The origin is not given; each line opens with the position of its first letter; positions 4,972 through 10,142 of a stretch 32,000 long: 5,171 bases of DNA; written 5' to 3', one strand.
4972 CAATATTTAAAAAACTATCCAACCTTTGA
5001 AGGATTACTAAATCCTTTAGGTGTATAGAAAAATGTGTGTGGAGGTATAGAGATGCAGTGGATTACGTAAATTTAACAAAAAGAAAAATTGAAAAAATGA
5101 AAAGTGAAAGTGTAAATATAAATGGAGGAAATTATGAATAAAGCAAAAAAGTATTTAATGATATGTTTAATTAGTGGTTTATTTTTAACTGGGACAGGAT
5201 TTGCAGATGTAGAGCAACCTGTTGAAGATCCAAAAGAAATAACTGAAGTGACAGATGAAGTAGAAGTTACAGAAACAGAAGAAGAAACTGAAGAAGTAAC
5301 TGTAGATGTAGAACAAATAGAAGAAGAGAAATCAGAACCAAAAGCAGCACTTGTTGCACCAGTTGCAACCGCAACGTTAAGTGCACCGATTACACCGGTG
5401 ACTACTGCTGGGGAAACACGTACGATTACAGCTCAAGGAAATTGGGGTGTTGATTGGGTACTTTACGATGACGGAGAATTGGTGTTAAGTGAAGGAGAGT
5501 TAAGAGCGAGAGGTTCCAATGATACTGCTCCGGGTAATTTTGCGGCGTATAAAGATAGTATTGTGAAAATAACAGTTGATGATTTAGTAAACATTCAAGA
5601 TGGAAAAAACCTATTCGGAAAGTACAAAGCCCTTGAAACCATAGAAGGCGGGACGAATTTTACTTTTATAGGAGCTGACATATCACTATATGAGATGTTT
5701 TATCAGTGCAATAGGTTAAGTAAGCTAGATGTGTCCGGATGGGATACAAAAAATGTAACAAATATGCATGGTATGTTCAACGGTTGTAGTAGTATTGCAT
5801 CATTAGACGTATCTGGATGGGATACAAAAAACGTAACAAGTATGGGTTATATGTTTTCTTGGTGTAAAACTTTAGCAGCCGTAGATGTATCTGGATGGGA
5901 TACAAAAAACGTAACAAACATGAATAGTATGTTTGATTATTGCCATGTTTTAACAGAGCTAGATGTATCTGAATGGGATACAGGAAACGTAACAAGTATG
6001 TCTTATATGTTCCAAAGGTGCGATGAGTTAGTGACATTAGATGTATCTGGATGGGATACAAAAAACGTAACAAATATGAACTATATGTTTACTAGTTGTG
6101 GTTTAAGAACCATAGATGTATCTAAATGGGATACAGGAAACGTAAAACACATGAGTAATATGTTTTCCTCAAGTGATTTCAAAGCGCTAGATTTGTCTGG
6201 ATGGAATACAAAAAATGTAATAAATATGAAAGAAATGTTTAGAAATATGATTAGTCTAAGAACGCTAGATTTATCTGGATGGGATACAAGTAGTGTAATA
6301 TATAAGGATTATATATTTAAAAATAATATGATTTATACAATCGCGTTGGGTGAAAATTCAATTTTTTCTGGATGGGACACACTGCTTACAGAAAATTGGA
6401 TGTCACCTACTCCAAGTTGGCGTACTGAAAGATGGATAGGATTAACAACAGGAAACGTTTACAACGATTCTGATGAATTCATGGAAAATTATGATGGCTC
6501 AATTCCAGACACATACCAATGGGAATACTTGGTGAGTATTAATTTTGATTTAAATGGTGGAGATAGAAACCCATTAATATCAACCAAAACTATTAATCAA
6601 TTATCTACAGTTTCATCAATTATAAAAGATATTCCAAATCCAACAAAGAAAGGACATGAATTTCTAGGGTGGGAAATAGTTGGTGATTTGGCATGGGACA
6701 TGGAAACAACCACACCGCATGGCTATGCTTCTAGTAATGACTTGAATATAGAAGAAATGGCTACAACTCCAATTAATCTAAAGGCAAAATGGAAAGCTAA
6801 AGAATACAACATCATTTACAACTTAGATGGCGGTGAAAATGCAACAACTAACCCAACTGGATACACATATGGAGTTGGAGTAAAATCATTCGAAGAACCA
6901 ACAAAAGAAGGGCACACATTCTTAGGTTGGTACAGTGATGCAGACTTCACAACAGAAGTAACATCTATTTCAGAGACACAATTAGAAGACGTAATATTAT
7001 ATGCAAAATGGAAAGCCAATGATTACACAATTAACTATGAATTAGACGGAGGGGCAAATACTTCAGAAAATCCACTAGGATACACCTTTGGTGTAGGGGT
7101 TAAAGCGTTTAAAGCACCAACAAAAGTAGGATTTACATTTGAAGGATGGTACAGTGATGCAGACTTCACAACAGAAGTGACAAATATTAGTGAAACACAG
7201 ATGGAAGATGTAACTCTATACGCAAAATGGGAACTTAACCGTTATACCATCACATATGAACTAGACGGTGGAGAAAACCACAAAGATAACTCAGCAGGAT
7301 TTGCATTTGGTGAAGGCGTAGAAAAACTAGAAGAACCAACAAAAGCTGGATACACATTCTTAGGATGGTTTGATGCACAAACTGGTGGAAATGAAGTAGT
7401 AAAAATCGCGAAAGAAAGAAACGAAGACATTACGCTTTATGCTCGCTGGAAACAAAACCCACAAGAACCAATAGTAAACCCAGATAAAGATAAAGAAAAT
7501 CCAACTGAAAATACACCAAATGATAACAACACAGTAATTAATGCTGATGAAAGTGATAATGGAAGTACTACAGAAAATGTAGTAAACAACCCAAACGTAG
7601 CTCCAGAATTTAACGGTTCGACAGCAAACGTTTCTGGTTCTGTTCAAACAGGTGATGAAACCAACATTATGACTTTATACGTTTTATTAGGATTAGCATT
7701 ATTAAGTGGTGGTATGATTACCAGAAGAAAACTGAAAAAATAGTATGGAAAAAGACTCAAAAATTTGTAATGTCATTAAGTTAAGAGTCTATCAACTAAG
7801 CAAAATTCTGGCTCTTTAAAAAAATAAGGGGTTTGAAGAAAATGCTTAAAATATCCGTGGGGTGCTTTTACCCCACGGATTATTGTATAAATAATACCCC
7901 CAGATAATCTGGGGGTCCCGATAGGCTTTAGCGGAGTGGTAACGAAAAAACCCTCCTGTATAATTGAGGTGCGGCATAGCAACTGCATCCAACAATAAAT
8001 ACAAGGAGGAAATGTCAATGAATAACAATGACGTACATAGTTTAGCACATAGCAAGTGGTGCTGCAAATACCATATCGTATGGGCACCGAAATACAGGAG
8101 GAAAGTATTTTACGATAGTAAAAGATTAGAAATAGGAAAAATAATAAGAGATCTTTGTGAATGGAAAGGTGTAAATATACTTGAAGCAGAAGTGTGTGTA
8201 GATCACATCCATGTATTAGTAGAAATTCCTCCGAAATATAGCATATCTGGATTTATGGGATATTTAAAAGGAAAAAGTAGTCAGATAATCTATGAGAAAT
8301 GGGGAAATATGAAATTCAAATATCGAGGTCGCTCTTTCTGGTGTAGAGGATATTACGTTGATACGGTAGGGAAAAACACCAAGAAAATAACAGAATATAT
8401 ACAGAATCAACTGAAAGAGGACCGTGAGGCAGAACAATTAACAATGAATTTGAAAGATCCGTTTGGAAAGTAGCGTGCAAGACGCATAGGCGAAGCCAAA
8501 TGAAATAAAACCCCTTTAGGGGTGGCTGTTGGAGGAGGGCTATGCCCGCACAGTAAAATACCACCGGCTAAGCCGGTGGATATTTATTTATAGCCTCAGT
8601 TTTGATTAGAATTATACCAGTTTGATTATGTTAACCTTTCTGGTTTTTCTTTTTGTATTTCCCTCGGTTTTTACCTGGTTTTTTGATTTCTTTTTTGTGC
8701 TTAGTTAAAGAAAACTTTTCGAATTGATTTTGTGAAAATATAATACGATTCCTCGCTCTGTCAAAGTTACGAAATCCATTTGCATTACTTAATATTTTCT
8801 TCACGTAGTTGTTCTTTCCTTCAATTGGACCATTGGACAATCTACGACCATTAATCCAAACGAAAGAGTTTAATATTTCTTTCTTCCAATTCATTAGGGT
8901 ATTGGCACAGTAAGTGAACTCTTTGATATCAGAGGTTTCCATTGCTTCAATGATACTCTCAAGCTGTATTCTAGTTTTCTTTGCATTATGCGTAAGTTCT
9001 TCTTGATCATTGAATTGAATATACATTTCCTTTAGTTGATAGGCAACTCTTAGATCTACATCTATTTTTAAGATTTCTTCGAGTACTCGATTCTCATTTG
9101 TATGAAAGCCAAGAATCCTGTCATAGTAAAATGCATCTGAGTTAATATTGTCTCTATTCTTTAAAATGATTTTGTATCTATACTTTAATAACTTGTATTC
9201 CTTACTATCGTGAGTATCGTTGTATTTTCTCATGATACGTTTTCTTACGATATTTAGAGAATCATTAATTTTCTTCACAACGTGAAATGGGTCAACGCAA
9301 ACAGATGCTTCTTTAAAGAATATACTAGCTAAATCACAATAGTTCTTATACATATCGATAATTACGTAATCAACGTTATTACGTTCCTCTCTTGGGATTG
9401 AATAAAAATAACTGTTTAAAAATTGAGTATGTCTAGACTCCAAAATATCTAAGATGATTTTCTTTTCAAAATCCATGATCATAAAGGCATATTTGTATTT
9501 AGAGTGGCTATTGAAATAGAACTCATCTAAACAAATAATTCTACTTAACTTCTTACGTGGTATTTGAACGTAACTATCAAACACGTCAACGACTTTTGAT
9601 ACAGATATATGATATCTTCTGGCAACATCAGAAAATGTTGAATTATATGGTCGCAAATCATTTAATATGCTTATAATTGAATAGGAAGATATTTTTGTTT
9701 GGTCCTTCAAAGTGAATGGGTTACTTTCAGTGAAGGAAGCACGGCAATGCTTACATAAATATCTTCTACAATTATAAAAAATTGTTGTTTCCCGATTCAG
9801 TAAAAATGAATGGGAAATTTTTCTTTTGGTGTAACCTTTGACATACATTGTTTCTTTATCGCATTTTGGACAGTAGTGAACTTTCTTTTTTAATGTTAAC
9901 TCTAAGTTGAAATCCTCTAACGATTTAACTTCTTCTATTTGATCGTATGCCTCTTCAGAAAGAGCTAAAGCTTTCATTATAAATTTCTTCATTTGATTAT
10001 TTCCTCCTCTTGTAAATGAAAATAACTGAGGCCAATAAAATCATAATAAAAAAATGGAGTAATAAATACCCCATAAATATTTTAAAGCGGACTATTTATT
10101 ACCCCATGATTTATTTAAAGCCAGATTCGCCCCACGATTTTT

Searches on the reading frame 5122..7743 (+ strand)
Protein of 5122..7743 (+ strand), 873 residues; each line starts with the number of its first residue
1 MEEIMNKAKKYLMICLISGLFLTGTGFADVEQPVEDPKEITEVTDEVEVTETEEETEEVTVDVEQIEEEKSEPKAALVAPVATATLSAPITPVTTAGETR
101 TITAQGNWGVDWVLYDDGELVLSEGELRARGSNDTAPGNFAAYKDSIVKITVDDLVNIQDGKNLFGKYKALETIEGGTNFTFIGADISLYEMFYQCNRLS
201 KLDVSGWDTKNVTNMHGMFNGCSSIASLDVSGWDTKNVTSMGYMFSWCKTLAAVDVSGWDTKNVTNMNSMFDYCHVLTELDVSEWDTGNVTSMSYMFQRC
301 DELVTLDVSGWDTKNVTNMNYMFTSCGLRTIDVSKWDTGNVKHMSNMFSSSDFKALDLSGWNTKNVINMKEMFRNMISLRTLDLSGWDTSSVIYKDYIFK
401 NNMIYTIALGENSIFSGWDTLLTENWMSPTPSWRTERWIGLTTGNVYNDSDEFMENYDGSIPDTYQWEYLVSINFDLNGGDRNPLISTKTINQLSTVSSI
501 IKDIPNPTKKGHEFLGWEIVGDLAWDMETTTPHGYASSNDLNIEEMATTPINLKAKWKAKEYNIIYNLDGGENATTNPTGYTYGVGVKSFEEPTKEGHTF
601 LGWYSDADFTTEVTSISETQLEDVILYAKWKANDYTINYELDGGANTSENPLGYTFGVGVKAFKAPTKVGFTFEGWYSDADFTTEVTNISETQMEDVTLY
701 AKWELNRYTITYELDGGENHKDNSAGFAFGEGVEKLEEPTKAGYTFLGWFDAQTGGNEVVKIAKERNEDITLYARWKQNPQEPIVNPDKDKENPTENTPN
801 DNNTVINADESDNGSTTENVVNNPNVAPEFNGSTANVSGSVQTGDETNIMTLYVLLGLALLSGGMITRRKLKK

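Call 10: search_protein_families(library=pfam, proteins=[window:5122-7743:+], max_evalue=0.01)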
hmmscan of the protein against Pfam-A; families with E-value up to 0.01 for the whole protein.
window:5122-7743:+ (873 aa): 3 families
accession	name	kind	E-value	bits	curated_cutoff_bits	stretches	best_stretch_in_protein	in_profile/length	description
PF03382.20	DUF285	-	3.3e-66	220.9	25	3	188-302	2-112/120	Mycoplasma protein of unknown function, DUF285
PF09479.16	Flg_new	-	6.4e-54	180.4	27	4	562-629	1-65/65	Listeria-Bacteroides repeat domain (List_Bact_rpt)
PF25013.1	LRR_Zer-1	-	0.0018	18.9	27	0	328-396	10-73/137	Zer-1-like, Leucine-rich repeats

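Call 11: search_protein_families(library=ncbifam, proteins=[window:5122-7743:+], max_evalue=0.01)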
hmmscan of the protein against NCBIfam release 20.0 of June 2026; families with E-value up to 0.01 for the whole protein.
window:5122-7743:+ (873 aa): 6 families
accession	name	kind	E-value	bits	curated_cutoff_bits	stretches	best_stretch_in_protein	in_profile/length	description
TIGR02167.2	Liste_lipo_26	repeat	5.1e-70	230.4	30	8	218-243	1-26/26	PARCEL repeat-containing surface protein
TIGR02543.1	List_Bact_rpt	repeat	1.5e-35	121.3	20.95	3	666-706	1-43/44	TIGR02543 family repeat protein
NF033189.1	internalin_A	exception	1.2e-29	103.3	1600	2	664-864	592-788/799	class 1 internalin InlA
NF033188.1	internalin_H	exception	4.4e-26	91.6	1050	3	660-821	366-518/548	InlH/InlC2 family class 1 internalin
NF045896.1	Mbov_0838_LP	exception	4.6e-26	91.7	500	2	282-403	264-383/433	Mbov_0838 family PARCEL repeat surface lipoprotein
NF052328.1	NeuramTDE0471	equivalog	2.9e-11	42.8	900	2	636-705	48-118/538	neuraminidase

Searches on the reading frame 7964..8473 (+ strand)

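Call 10: search_protein_families(library=pfam, proteins=[window:7964-8473:+], max_evalue=0.01)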
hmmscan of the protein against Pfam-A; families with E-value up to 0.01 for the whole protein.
window:7964-8473:+ (169 aa): 1 family
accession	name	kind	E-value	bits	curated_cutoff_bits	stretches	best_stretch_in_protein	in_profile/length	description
PF01797.21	Y1_Tnp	-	1.1e-38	132.5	23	1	31-149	2-121/121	Transposase IS200 like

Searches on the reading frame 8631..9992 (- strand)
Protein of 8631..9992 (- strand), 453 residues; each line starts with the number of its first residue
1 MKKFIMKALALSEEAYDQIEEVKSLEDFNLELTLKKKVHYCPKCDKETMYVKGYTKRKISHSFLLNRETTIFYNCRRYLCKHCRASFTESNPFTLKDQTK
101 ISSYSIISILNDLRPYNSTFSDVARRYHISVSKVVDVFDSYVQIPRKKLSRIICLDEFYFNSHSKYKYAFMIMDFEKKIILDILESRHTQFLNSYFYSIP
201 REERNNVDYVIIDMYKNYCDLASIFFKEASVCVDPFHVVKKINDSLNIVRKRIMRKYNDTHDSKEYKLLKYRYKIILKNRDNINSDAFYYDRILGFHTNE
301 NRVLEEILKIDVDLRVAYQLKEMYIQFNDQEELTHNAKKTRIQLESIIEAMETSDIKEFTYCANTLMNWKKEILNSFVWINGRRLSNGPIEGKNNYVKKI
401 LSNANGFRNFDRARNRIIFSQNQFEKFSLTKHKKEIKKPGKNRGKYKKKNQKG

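Call 10: search_protein_families(library=pfam, proteins=[window:8631-9992:-], max_evalue=0.01)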
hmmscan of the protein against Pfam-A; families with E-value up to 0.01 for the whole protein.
window:8631-9992:- (453 aa): 4 families
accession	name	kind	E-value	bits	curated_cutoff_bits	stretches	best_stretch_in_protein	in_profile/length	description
PF01610.23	DDE_Tnp_ISL3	-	2.8e-51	175.1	23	1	153-417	1-240/240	Transposase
PF14690.11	Zn_ribbon_ISL3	-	2.1e-07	31.7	25.5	1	38-83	2-47/47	zinc-finger of transposase IS204/IS1001/IS1096/IS1165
PF13542.12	HTH_Tnp_ISL3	-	0.0026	17.6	27.4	1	118-142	27-51/51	Helix-turn-helix domain of transposase family ISL3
PF20020.4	DUF6431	-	0.0042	17.3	26.6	0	41-85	1-40/82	Domain of unknown function (DUF6431)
